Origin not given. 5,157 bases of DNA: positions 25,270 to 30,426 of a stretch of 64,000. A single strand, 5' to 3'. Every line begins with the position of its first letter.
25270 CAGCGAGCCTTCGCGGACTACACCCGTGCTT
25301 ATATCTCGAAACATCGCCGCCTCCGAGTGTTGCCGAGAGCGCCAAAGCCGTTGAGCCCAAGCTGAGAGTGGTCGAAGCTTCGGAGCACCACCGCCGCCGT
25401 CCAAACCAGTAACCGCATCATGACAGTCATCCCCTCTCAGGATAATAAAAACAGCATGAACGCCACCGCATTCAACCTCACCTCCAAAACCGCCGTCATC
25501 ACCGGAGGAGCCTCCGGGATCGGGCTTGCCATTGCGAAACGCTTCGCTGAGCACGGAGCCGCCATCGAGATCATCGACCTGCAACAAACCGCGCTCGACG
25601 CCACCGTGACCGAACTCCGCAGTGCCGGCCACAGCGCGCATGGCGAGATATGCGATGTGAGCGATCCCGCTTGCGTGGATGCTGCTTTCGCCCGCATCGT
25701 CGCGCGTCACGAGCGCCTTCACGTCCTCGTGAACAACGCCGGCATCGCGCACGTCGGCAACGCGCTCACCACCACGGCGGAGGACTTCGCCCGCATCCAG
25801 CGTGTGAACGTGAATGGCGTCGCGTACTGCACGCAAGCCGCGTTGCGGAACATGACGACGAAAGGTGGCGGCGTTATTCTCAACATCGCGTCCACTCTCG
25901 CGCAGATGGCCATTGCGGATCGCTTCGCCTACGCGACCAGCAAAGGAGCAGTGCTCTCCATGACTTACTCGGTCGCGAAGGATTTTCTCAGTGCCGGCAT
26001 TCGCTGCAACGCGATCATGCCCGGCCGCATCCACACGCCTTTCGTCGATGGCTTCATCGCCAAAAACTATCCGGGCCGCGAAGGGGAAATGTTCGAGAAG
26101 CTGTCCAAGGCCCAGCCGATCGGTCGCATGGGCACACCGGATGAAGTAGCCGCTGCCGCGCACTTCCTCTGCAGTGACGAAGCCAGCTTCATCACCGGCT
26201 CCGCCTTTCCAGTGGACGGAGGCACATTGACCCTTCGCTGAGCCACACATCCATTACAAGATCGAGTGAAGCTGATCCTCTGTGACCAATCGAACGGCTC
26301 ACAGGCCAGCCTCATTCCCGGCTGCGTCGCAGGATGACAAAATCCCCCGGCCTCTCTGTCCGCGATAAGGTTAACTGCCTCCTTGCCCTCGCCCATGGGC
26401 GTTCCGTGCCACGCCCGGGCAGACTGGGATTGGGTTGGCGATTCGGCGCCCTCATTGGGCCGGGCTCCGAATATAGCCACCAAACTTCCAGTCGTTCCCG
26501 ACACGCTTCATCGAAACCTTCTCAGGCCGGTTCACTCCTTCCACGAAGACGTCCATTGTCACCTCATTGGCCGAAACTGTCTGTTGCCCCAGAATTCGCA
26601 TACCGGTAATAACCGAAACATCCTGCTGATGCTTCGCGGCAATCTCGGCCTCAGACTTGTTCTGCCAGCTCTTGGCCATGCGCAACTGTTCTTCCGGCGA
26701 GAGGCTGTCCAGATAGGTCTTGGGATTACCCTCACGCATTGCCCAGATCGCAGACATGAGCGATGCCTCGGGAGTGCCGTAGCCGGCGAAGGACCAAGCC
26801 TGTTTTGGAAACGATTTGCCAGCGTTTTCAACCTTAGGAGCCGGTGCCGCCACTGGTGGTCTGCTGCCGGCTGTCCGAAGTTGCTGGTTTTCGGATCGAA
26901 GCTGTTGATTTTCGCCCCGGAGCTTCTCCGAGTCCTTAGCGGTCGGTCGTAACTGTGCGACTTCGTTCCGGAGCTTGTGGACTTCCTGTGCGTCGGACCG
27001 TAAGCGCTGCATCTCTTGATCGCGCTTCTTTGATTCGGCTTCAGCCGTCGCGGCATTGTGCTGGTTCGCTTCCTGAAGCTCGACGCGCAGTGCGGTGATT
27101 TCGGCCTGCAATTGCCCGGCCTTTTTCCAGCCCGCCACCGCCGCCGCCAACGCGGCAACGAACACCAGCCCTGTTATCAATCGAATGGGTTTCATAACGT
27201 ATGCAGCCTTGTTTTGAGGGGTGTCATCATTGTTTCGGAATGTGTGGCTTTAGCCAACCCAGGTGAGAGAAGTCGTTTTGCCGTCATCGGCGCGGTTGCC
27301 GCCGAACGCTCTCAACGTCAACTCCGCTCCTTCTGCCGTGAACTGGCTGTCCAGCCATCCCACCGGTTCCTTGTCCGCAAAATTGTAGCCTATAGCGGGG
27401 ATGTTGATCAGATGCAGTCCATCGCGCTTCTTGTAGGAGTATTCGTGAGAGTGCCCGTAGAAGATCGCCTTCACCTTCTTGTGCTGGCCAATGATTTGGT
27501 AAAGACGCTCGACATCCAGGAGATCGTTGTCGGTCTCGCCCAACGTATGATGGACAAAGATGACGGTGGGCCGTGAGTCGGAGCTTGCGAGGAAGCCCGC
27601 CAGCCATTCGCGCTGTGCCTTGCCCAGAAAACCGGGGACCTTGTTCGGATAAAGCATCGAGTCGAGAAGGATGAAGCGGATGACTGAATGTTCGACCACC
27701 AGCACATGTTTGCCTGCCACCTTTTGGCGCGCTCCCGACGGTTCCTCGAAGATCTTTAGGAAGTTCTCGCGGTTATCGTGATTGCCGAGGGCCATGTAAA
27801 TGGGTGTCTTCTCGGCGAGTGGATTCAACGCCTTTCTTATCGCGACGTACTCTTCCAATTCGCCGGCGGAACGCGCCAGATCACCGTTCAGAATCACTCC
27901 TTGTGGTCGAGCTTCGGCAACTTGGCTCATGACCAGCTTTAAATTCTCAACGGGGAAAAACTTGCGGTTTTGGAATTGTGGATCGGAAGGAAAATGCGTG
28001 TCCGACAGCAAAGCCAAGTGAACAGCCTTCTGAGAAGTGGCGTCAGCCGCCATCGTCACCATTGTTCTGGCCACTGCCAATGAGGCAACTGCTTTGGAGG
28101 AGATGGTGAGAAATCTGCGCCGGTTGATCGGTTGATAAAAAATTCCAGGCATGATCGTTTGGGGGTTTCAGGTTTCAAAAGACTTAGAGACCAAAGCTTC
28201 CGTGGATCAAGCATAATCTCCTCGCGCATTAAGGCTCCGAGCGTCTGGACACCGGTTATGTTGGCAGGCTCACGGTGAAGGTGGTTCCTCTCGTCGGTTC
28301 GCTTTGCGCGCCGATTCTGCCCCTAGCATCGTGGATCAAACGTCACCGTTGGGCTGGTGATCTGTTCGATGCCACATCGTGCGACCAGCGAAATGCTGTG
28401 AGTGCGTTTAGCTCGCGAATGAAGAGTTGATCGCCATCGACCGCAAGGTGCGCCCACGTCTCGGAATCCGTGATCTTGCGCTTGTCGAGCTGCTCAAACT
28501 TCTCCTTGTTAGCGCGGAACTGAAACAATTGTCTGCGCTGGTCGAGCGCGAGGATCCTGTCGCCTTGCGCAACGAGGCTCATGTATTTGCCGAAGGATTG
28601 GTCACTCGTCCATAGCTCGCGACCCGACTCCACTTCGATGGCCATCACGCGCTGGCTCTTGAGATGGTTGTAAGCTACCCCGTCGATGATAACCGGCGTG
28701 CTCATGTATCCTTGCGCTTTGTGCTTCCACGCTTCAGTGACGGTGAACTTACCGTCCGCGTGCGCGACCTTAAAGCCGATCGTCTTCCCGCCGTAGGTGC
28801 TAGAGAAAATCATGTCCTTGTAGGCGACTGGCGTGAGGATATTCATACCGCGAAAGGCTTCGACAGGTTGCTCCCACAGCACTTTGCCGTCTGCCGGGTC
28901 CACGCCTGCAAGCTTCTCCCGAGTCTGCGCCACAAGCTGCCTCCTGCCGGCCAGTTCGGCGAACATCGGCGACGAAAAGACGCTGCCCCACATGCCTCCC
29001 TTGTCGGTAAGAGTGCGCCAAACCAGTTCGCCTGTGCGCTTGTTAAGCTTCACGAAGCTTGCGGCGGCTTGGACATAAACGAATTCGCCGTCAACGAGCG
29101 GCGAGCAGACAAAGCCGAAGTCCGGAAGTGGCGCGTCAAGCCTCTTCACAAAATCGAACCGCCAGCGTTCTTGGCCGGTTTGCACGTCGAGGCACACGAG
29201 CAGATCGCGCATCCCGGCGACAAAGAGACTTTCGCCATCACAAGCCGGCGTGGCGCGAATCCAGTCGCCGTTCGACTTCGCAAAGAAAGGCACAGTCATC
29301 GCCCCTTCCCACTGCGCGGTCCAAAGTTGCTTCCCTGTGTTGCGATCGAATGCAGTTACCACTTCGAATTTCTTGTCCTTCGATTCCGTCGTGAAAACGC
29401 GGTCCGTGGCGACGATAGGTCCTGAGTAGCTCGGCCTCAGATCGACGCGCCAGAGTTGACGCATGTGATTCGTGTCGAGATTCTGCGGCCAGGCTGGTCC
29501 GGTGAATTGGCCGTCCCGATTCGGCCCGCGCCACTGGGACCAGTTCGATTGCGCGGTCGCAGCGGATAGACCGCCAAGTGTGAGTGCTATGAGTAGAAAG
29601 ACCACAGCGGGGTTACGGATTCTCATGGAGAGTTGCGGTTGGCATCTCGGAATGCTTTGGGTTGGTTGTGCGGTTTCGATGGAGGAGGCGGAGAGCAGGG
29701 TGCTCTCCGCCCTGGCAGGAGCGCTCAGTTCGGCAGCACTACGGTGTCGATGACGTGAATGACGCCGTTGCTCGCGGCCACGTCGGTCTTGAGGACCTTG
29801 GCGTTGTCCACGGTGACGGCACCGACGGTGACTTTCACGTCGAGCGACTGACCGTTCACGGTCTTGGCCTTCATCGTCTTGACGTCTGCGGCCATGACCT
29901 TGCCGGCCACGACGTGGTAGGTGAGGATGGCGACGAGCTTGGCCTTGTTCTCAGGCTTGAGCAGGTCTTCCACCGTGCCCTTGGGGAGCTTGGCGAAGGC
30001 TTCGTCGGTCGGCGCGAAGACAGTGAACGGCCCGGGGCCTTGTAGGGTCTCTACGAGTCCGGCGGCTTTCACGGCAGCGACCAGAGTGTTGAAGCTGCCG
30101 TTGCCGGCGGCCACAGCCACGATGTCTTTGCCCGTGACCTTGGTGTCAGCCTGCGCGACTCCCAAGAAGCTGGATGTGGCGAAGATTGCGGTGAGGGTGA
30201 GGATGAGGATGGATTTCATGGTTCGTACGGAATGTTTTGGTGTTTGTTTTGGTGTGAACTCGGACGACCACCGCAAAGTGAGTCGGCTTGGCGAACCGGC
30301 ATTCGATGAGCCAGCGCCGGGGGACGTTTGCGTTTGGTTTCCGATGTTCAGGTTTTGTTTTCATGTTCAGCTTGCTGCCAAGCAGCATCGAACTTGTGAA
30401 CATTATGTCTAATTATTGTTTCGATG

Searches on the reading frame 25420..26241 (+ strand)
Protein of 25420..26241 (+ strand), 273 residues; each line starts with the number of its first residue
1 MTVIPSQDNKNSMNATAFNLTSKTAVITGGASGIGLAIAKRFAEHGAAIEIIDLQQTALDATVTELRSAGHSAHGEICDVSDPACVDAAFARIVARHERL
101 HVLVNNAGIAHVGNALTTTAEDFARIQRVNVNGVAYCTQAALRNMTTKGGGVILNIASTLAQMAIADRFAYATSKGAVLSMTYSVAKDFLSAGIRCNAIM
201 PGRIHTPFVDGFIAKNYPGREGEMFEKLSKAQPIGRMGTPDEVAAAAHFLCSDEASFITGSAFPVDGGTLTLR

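Call 41: search_protein_families(library=pfam, proteins=[window:25420-26241:+], max_evalue=0.001)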
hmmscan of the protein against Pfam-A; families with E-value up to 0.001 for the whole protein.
window:25420-26241:+ (273 aa): 5 families
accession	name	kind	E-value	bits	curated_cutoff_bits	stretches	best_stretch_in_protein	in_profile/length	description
PF13561.12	adh_short_C2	-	2.1e-62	211.2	27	1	31-268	3-234/236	Enoyl-(Acyl carrier protein) reductase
PF00106.31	adh_short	-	1.9e-49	168.2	26.6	1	23-210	1-188/195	short chain dehydrogenase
PF08659.16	KR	-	2.4e-11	44.3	22.6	1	24-172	2-150/180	KR domain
PF01370.27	Epimerase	-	1.2e-05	25.3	20.9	1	26-213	2-186/240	NAD dependent epimerase/dehydratase family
PF23441.1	SDR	-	5.5e-05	23.1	27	1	19-270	4-256/258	SDR-like rossmann domain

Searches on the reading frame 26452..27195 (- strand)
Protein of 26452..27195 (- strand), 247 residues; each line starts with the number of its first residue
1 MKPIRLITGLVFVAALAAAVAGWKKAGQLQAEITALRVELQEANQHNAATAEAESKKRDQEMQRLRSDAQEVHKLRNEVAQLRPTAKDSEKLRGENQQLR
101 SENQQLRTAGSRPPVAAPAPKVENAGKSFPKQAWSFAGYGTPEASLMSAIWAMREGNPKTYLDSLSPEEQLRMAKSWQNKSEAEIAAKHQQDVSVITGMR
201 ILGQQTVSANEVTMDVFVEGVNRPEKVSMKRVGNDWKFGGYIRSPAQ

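Call 18: search_protein_families(library=pfam, proteins=[window:26452-27195:-], max_evalue=0.01)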
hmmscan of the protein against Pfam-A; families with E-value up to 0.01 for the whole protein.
window:26452-27195:- (247 aa): 2 families
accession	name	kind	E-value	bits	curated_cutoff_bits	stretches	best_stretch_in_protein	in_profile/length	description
PF10721.14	DUF2514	-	0.00018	22.1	26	1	10-112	4-103/161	Protein of unknown function (DUF2514)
PF05859.17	Mis12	-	0.0028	17.8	25.7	1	27-112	115-201/231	Mis12 protein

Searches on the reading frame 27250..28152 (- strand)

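Call 18: search_protein_families(library=pfam, proteins=[window:27250-28152:-], max_evalue=0.01)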
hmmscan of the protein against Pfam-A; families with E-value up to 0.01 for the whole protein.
window:27250-28152:- (300 aa): 2 families
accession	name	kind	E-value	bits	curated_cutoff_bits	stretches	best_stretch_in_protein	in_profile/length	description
PF00149.33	Metallophos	-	1.8e-13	51.8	21.5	1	46-238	3-191/191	Calcineurin-like phosphoesterase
PF12850.12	Metallophos_2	-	1.1e-09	38.9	27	1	46-257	3-138/154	Calcineurin-like phosphoesterase superfamily domain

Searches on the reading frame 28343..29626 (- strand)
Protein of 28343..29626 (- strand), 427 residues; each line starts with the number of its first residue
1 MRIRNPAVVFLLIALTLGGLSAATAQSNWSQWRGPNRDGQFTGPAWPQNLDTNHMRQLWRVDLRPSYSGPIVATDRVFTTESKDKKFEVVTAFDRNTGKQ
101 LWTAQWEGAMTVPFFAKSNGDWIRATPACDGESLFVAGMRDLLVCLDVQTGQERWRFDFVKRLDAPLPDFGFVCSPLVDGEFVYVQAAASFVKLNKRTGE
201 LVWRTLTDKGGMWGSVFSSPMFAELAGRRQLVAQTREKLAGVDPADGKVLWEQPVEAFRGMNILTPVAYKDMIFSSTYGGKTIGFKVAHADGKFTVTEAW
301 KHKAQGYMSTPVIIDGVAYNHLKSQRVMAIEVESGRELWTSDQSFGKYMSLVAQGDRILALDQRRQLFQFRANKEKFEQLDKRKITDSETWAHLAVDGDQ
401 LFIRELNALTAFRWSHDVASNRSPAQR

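Call 18: search_protein_families(library=pfam, proteins=[window:28343-29626:-], max_evalue=0.01)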
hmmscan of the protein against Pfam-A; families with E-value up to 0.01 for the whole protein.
window:28343-29626:- (427 aa): 5 families
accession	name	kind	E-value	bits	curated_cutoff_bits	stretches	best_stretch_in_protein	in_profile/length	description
PF13360.13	PQQ_2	-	2.1e-42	145.8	27.6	1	88-340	3-232/233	Outer membrane protein assembly factor BamB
PF01011.28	PQQ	-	1.4e-15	57.4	26.7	1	301-350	43-92/595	Glucose/ethanol/alcohol dehydrogenase, beta-propeller domain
PF13570.13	Beta-prop_ACSF4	-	9e-15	55.3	133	1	120-254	48-172/329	Beta-alanine-activating enzyme, beta-propeller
PF23727.1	Beta-prop_FAM234A_B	-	0.00017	20.7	26.4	0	231-267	94-130/467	FAM234A/B beta-propeller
PF25293.1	Beta-prop_EMC1_N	-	0.0018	18.4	34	0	192-208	44-60/219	EMC1 N-terminal beta-propeller domain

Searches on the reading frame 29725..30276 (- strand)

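Call 39: search_protein_families(library=pfam, proteins=[window:29725-30276:-], max_evalue=0.001)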
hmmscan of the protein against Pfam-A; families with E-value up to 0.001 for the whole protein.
window:29725-30276:- (183 aa): 1 family
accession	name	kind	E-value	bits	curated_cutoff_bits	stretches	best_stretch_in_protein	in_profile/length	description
PF02469.27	Fasciclin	-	7.8e-41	139.6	22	1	61-182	2-123/123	Fasciclin domain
